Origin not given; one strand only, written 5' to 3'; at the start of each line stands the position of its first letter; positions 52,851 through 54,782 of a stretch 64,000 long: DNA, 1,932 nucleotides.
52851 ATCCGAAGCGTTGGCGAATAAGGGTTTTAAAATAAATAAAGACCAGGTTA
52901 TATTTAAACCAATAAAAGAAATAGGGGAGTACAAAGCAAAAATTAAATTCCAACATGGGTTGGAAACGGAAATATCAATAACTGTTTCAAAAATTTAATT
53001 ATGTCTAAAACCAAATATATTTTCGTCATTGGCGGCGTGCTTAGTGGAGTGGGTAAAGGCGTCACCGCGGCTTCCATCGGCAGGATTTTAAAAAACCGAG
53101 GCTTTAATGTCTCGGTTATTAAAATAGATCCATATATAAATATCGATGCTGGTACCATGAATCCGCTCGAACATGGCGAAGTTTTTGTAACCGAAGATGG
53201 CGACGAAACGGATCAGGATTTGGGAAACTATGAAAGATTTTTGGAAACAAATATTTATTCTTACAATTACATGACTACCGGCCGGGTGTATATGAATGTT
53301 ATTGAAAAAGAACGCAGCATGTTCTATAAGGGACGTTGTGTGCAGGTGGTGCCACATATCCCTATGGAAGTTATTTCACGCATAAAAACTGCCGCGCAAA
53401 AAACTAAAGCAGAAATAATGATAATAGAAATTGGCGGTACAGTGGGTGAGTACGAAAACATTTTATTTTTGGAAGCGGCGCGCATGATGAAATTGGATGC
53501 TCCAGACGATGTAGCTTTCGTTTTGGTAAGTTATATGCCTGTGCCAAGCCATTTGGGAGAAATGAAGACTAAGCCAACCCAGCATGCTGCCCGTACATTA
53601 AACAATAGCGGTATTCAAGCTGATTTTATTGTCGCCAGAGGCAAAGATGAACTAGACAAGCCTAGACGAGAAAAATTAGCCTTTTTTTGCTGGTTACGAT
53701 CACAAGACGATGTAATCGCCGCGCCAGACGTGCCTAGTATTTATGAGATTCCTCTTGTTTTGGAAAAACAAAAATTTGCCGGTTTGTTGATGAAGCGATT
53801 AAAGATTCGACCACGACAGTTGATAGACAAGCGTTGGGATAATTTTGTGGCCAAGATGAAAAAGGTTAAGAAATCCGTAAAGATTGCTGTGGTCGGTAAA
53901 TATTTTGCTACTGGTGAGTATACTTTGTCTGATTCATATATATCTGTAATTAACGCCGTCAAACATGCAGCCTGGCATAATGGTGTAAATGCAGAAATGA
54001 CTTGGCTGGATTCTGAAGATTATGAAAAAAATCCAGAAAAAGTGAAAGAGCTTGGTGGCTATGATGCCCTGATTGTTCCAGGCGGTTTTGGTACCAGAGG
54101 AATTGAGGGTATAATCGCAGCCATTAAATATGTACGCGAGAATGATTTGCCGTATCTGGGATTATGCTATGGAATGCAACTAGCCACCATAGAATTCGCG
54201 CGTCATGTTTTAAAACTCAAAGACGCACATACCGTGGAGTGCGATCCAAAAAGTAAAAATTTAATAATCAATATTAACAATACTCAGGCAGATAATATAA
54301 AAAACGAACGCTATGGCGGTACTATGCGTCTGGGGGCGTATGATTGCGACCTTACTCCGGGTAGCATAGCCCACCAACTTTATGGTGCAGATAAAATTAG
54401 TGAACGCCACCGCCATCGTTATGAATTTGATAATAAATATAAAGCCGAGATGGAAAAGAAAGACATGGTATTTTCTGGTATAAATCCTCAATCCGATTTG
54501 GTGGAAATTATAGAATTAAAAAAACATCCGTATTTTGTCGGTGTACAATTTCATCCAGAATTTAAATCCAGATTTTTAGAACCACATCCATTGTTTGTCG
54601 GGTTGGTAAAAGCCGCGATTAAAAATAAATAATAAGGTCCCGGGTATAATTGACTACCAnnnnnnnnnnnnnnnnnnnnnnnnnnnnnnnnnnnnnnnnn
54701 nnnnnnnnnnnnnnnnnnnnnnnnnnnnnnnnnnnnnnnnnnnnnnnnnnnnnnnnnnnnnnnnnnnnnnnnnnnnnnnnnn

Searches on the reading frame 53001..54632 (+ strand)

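Call 95: search_protein_families(library=pfam, proteins=[window:53001-54632:+], max_evalue=0.001)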
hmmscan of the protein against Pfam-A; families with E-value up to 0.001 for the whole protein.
window:53001-54632:+ (543 aa): 4 families
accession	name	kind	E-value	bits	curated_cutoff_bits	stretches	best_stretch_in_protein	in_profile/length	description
PF06418.20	CTP_synth_N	-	5.5e-104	347.7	26.1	1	5-269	1-265/265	CTP synthase N-terminus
PF00117.34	GATase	-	2.1e-38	132.3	22.8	1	309-537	2-189/190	Glutamine amidotransferase class-I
PF01656.29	CbiA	-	2.7e-06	27.8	25.4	1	13-147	6-54/125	CobQ/CobB/MinD/ParA nucleotide binding domain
PF07722.19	Peptidase_C26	-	1e-05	25.9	20.5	1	373-520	96-219/219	Peptidase C26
